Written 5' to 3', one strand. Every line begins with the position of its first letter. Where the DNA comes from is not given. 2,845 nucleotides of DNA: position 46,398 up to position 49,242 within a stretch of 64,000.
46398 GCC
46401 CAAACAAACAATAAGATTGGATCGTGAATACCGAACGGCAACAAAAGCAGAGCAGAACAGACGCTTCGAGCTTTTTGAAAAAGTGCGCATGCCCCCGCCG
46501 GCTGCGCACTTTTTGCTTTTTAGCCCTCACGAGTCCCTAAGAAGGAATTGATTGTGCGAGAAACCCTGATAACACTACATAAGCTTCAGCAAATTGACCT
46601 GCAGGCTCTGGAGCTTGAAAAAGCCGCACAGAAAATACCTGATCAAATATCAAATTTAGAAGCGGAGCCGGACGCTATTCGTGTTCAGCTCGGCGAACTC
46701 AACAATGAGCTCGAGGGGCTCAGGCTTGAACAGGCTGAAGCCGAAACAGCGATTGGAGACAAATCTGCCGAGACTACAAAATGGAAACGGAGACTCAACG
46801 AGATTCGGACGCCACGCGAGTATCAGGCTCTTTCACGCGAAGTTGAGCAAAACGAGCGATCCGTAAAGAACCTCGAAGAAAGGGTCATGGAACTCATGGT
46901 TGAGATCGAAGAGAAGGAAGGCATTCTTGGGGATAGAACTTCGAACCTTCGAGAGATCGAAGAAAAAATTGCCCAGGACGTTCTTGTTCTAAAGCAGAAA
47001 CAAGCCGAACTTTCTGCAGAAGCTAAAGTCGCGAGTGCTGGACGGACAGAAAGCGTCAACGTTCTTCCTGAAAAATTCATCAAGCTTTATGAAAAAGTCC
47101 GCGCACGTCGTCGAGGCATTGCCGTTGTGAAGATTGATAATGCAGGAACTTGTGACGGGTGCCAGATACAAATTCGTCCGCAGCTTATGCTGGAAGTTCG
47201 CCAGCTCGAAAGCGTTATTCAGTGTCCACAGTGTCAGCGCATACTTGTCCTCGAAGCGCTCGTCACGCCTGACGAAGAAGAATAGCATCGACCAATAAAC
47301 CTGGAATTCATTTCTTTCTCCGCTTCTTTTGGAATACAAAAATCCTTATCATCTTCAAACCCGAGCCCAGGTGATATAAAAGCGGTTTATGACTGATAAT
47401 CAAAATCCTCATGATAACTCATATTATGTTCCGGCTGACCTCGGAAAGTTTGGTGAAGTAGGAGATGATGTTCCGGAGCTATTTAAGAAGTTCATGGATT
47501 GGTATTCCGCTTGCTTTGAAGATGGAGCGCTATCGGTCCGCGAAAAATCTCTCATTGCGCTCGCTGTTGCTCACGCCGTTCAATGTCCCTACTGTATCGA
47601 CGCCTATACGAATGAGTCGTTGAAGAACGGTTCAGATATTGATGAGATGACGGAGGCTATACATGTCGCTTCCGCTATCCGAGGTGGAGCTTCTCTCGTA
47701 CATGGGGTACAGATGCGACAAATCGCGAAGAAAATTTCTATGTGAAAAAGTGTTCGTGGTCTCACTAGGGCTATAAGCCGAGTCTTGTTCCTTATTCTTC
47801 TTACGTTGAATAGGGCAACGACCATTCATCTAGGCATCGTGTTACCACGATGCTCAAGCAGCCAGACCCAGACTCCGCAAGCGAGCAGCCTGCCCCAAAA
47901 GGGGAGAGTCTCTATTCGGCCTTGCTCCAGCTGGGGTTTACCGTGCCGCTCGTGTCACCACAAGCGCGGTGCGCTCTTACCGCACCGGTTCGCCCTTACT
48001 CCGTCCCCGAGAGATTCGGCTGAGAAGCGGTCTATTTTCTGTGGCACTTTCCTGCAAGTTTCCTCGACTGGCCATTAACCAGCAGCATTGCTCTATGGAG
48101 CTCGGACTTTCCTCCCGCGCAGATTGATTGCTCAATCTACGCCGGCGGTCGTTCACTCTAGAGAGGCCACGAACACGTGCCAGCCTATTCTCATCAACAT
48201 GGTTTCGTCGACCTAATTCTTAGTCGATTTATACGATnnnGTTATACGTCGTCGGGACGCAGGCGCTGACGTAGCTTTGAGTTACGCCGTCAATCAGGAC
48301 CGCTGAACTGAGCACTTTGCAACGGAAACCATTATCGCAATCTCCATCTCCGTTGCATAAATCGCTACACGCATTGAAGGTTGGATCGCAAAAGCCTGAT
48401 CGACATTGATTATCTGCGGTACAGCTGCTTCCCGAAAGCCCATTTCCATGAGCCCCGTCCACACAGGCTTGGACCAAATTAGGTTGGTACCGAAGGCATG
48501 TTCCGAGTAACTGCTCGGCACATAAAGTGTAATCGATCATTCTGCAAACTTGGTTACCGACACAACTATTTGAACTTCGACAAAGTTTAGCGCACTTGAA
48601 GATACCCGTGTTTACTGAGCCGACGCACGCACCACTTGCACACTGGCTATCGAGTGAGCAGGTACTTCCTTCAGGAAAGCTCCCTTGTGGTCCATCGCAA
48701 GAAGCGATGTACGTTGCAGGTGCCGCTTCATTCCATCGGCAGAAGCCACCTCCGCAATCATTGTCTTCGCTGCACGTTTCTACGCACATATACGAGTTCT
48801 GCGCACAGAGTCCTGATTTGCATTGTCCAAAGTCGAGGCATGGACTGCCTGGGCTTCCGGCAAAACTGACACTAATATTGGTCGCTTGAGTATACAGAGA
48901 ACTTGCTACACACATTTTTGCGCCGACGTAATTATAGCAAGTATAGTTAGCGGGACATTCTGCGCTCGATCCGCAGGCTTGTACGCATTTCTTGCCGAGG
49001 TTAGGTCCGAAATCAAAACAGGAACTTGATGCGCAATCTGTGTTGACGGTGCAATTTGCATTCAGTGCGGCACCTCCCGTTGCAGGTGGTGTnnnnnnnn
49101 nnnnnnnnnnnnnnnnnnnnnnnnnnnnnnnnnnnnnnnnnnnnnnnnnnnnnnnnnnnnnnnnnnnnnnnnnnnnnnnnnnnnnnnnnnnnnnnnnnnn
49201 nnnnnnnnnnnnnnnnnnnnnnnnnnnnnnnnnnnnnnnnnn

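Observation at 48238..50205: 655-aa lipoprotein composed of tandem seven-cysteine repeats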

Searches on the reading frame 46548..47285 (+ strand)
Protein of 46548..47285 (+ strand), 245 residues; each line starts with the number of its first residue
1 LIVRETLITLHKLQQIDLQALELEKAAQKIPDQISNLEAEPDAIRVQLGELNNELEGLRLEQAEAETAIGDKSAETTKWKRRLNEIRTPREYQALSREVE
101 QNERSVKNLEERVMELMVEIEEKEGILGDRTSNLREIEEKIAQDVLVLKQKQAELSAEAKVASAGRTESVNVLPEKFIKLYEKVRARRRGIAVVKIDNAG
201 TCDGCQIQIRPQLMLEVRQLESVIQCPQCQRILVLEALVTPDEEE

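Call 21: search_protein_families(library=pfam, proteins=[window:46548-47285:+], max_evalue=0.001)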
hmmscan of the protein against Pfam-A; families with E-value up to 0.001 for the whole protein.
window:46548-47285:+ (245 aa): 2 families
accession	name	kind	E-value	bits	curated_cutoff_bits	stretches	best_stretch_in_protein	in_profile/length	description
PF24481.2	CT398_CC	-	1.1e-13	51.9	27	1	13-188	1-179/180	CT398-like coiled coil hairpin domain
PF02591.20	Zn_ribbon_9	-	1e-09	38.7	29.1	1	201-233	1-33/33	C4-type zinc ribbon domain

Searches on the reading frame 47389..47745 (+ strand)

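Call 21: search_protein_families(library=pfam, proteins=[window:47389-47745:+], max_evalue=0.001)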
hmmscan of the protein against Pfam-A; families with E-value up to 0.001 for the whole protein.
window:47389-47745:+ (118 aa): 1 family
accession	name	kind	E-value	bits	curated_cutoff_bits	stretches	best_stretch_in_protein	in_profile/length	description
PF02627.25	CMD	-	1.4e-17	63.9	23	1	29-107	1-79/84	Carboxymuconolactone decarboxylase family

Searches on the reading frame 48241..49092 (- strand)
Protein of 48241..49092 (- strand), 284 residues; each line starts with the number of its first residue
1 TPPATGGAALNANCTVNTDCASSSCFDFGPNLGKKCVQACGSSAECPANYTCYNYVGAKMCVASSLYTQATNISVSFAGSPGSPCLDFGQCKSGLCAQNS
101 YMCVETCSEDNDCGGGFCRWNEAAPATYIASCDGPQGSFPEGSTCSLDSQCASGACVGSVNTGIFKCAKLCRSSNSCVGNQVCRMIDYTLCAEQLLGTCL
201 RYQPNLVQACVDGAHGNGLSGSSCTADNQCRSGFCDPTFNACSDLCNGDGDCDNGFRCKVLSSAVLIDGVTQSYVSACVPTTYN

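Call 38: predict_structure(alignment_id=A2)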
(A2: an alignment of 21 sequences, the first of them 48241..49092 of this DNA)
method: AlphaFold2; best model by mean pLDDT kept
length: 284 residues; sequences in the alignment: 21
mean_pLDDT: 90.0   pTM: 0.84
mean pLDDT of the five models: 90.0, 89.4, 89.0, 88.1, 87.9
residues with pLDDT >= 90: 179; 70-90: 99; 50-70: 2; < 50: 4
segments of 3 or more residues with pLDDT < 50: 1-4
pLDDT, mean of each block of 10 residues (from residue 1): 64 93 92 94 93 92 93 93 93 92 95 93 89 94 95 93 93 88 90 88 92 87 91 85 90 89 85 90 81
secondary structure, 60 per line:
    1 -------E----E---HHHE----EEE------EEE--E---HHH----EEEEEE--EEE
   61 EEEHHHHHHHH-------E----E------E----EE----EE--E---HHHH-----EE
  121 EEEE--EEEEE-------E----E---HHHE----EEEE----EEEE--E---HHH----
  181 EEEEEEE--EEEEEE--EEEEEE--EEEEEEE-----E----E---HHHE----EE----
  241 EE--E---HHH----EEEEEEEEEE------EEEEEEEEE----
elements in order: E25-27 E34-36 E50-55 E58-63 H64-71 H110-113 E119-124 E127-131 E156-159 E164-167 E181-187 E190-195 E198-203 E206-212 E256-265 E272-280

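Call 40: search_protein_representatives(alignment_id=A2)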
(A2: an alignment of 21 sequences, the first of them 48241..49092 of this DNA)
Query: 21 sequences, 269 profile positions. Proteins with E-value up to 0.001 (for the whole library): 1027; up to 1e-10: 338; up to 1e-30: 30. The best 150 are listed.
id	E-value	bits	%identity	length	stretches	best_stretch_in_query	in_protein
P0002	2.6e-102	358.2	-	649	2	3-269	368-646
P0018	2.2e-100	351.9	-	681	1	3-269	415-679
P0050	1.1e-98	346.3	-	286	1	5-267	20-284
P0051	4.4e-93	328.0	-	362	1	3-268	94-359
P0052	1.5e-81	290.2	-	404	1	4-268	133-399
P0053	3.9e-81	288.8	-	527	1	11-267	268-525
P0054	1.5e-78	280.3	-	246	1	22-267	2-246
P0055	1.8e-75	270.2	-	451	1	6-267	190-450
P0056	7.9e-73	261.5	-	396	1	6-268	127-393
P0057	2.9e-71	256.4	-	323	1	4-269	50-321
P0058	1.8e-69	250.5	-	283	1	8-268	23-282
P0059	4.5e-69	249.2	-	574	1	5-269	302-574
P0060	4.6e-69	249.2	-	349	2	5-269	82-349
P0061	6.7e-69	248.7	-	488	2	7-269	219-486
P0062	2.9e-68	246.6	-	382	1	12-268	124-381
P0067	8.3e-53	195.9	-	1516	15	99-187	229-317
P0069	4.7e-47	177.0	-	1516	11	101-266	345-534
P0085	3.1e-25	105.4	-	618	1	4-259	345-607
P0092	6.6e-24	101.1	-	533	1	5-248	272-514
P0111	6.3e-21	91.4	-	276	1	4-254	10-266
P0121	2.9e-20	89.2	-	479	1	5-255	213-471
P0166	3.2e-17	79.2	-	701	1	6-242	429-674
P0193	1.3e-15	73.9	-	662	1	6-247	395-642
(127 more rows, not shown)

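Call 46: search_protein_families(library=pfam, proteins=[P0067, P0085, P0092, P0111, P0121, P0166, P0193, P0058], max_evalue=0.01)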
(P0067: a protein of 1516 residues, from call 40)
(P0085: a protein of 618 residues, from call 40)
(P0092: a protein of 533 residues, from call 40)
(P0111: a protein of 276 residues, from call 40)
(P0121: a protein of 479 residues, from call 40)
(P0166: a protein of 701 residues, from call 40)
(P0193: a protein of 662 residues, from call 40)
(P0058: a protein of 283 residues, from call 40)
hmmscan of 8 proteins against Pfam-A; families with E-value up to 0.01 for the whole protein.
P0067 (1516 aa): 2 families
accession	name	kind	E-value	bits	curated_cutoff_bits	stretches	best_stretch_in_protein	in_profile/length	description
PF04706.18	Dickkopf_N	-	0.00078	20.2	25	1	1384-1433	2-45/51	Dickkopf N-terminal cysteine-rich region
PF23416.1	DUF7107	-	0.002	18.8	24.6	1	28-72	1-47/48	Domain of unknown function (DUF7107)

P0085 (618 aa): 3 families
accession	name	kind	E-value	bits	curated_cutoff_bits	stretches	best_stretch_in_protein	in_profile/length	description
PF23416.1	DUF7107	-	2.3e-05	25.1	24.6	1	42-80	2-42/48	Domain of unknown function (DUF7107)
PF19232.4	DUF5885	-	0.00046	20.2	33.2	1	24-116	15-107/265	Family of unknown function (DUF5885)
PF04706.18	Dickkopf_N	-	0.0017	19.1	25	1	92-136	2-51/51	Dickkopf N-terminal cysteine-rich region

P0092 (533 aa): 0 families

P0111 (276 aa): 0 families

P0121 (479 aa): 1 family
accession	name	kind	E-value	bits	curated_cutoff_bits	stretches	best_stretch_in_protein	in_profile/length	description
PF11617.13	Cu-binding_MopE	-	2.2e-06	28.2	27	2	106-143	1-30/30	Putative metal-binding motif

P0166 (701 aa): 0 families

P0193 (662 aa): 0 families

P0058 (283 aa): 0 families

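Call 47: find_encoding_contigs(protein=P0166, flank=8000, max_places=2)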
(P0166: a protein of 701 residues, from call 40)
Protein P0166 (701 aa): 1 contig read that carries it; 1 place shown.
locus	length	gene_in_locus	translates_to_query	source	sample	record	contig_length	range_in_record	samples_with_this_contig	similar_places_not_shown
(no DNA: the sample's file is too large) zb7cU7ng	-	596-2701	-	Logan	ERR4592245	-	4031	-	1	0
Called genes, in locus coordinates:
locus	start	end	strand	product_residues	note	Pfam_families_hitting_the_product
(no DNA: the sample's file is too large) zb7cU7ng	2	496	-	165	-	?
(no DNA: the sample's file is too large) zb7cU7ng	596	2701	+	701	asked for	-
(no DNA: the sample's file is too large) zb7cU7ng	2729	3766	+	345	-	PF07714:PK_Tyr_Ser-Thr, PF00069:Pkinase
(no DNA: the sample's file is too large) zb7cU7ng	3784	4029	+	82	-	?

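Call 48: find_encoding_contigs(protein=P0085, flank=8000, max_places=2)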
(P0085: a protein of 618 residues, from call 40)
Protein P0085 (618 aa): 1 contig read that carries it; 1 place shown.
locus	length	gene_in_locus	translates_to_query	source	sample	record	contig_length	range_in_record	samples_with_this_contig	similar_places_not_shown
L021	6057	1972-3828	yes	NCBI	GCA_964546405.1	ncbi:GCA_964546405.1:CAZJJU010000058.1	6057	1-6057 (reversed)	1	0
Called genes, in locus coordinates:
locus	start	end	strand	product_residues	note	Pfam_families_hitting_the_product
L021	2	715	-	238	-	?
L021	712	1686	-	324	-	PF00005:ABC_tran, PF13304:AAA_21 (weak)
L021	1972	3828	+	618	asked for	-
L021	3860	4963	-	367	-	PF01699:Na_Ca_ex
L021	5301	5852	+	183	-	-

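Call 57: fold_search(model_id=the predicted structure, library=pdb)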
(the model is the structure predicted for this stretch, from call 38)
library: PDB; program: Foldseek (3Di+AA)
matches with E <= 10: 19; with E <= 0.001: 0
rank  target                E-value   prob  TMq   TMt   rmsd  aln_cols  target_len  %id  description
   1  1c6w_MODEL_1_A        9.2e-01  0.60  0.10  0.64   2.2        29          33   34  MAUROCALCIN FROM SCORPIO MAURUS (released 2000-09-06)
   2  6mqe_A                1.6e+00  0.02  0.10  0.12  16.3       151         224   10  Vaccine-elicited NHP FP-targeting HIV neutralizing antibody DFPH-a.15 in complex with HIV fusion peptide (residue 512- (released 2019-07-31)
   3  1lpb_A                2.7e+00  0.04  0.12  0.29  11.6       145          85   14  THE 2.46 ANGSTROMS RESOLUTION STRUCTURE OF THE PANCREATIC LIPASE COLIPASE COMPLEX INHIBITED BY A C11 ALKYL PHOSPHONATE (released 1994-11-01)
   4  9b9f_B                2.8e+00  0.02  0.09  0.17  14.3       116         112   16  Zebrafish Betaglycan Orphan Domain (zfBGo) in complex with TGF-B3 and extracellular domains of TGFBRI and TGFBRII (released 2025-03-12)
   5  4aoq_E                3.4e+00  0.38  0.09  0.62   2.7        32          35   41  Cationic trypsin in complex with mutated Spinacia oleracea trypsin inhibitor III (SOTI-III) (F14A) (released 2013-01-09)
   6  2zth                  4.4e+00  0.04  0.08  0.10   3.6        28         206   14  Crystal structure of holo form of rat catechol-o-methyltransferase (released 2009-01-13)
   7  9gts_1a               4.4e+00  0.01  0.07  0.12  19.7       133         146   15  Cryo-EM structure of a contractile injection system in Streptomyces coelicolor, the cap portion in extended state. (released 2025-06-18)
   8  1pcn                  5.9e+00  0.02  0.11  0.24  11.7       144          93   14  SOLUTION STRUCTURE OF PORCINE PANCREATIC PROCOLIPASE AS DETERMINED FROM 1H HOMONUCLEAR TWO-AND THREE-DIMENSIONAL NMR (released 1994-12-20)
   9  7mlz_L                5.9e+00  0.01  0.10  0.12  18.3       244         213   12  Cryo-EM structure of SARS-CoV-2 spike in complex with neutralizing antibody B1-182.1 that targets the receptor-binding (released 2021-07-28)
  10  5pa7_B                6.2e+00  0.03  0.08  0.10   3.8        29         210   14  humanized rat COMT in complex with 6-bromo-3-chloroquinolin-8-ol (released 2017-11-22)
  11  3lz8_B                7.4e+00  0.06  0.11  0.15  10.5        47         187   19  Structure of a putative chaperone dnaj from klebsiella pneumoniae subsp. pneumoniae mgh 78578 at 2.9 a resolution. (released 2010-03-23)
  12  1lpa_A                7.4e+00  0.01  0.09  0.23  11.2       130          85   15  INTERFACIAL ACTIVATION OF THE LIPASE-PROCOLIPASE COMPLEX BY MIXED MICELLES REVEALED BY X-RAY CRYSTALLOGRAPHY (released 1994-11-01)
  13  1axh_MODEL_1_A        7.8e+00  0.12  0.09  0.57   3.6        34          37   26  ATRACOTOXIN-HVI FROM HADRONYCHE VERSUTA (AUSTRALIAN FUNNEL-WEB SPIDER, NMR, 20 STRUCTURES (released 1997-11-12)
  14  4pyo_B                7.8e+00  0.03  0.08  0.10   3.7        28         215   14  Humanized rat COMT bound to SAH, semi-holo form (released 2014-06-11)
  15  5k09_A                7.8e+00  0.02  0.07  0.09   4.4        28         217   18  Crystal Structure of COMT in complex with a thiazole ligand (released 2016-09-07)
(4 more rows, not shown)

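Call 70: search_protein_families(library=pfam, alignment_id=A3, max_evalue=0.001)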
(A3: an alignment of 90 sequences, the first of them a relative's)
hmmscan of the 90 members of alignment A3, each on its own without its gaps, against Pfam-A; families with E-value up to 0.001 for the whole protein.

A. member 1, P0051 (362 aa): 0 families

B. families by the number of members that match (of 90 scanned): 7 families
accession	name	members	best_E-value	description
PF23416.1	DUF7107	14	5.3e-09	Domain of unknown function (DUF7107)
PF11617.13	Cu-binding_MopE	4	7.6e-15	Putative metal-binding motif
PF19232.4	DUF5885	4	1.2e-06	Family of unknown function (DUF5885)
PF00413.30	Peptidase_M10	3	2.5e-17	Matrixin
PF04706.18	Dickkopf_N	2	7.2e-08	Dickkopf N-terminal cysteine-rich region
PF05887.16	Trypan_PARP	1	6.4e-06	Procyclic acidic repetitive protein (PARP)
PF01683.23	EB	1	0.00063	EB module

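Call 77: find_homologous_proteins(query=A2, max_evalue=0.00001)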
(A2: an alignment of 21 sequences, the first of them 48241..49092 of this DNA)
Query A2 (21 sequences) (284 aa, profile of the alignment): 38 proteins with E <= 0.00001 among 3332 candidates.
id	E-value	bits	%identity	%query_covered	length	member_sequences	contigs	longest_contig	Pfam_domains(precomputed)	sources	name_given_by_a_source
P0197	5.7e-108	378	42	97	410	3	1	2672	-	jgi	jgi:hypothetical protein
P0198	2.2e-98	347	42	98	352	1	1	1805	-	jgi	jgi:hypothetical protein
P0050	3.5e-98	346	41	98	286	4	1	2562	-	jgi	jgi:hypothetical protein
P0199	1.6e-97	344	46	98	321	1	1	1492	-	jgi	-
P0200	2.5e-84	301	38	88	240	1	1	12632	-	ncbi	-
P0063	1.7e-66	242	36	98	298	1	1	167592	-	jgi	jgi:hypothetical protein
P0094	7.6e-23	99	27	95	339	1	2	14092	-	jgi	jgi:hypothetical protein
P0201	2.6e-20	91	28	90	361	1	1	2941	-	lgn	-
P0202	5.1e-19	87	28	89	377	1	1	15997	-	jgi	-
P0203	3.0e-18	84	28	97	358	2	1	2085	-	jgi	-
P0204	7.2e-18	83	27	90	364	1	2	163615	-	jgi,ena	-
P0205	2.3e-17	81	29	89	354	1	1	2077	-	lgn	-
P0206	5.0e-17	80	29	88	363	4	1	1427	-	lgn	-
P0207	3.9e-16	77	26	90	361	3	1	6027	-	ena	-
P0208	1.6e-15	75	28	90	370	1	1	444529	-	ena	-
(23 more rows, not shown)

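Call 78: find_encoding_contigs(protein=P0208, flank=6000, max_places=1)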
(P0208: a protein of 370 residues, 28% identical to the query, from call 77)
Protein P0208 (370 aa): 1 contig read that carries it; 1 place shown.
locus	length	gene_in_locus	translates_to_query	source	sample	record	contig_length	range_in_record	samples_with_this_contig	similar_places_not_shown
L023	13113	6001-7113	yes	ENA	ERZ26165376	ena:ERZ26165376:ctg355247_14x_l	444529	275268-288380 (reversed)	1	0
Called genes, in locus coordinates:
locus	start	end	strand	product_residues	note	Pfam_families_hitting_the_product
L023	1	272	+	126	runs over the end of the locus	-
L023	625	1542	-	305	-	-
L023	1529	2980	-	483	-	PF04966:OprB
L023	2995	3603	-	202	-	PF02410:RsfS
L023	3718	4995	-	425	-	PF00171:Aldedh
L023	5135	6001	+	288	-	PF00515:TPR_1 (faint), PF07719:TPR_2 (faint), PF13428:TPR_14 (faint), PF21033:RMD1-3 (weak), PF13414:TPR_11 (faint), PF13432:TPR_16, PF14559:TPR_19 (weak)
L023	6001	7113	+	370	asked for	-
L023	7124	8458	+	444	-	PF00291:PALP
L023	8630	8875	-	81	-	-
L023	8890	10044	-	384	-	PF08308:PEGA (weak)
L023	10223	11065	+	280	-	-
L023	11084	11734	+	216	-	-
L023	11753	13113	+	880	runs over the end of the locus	PF27464:PlsB_N, PF01553:Acyltransferase, PF19277:GPAT_C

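Call 79: find_encoding_contigs(protein=P0204, flank=6000, max_places=1)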
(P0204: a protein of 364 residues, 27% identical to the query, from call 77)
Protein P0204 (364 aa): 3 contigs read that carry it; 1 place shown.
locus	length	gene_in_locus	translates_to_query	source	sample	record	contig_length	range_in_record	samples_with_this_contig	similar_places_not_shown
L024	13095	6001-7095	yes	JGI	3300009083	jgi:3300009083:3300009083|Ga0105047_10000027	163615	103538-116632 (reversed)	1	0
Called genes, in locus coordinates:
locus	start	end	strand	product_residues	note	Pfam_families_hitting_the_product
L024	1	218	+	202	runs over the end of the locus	PF02416:TatA_B_E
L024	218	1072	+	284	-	PF00902:TatC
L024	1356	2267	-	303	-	-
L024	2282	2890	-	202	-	PF02410:RsfS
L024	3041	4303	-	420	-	PF00171:Aldedh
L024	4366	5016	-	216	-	-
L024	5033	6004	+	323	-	PF00515:TPR_1 (faint), PF07719:TPR_2 (faint), PF13181:TPR_8 (faint), PF13371:TPR_9 (faint), PF13414:TPR_11 (weak), PF13432:TPR_16, PF14559:TPR_19 (weak)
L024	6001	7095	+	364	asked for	-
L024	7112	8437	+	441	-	PF00291:PALP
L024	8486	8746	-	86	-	-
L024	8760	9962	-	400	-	PF08308:PEGA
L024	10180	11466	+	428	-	-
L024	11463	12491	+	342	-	PF00535:Glycos_transf_2, PF13641:Glyco_tranf_2_3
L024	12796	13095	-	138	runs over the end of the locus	PF00903:Glyoxalase, PF13468:Glyoxalase_3, PF13669:Glyoxalase_4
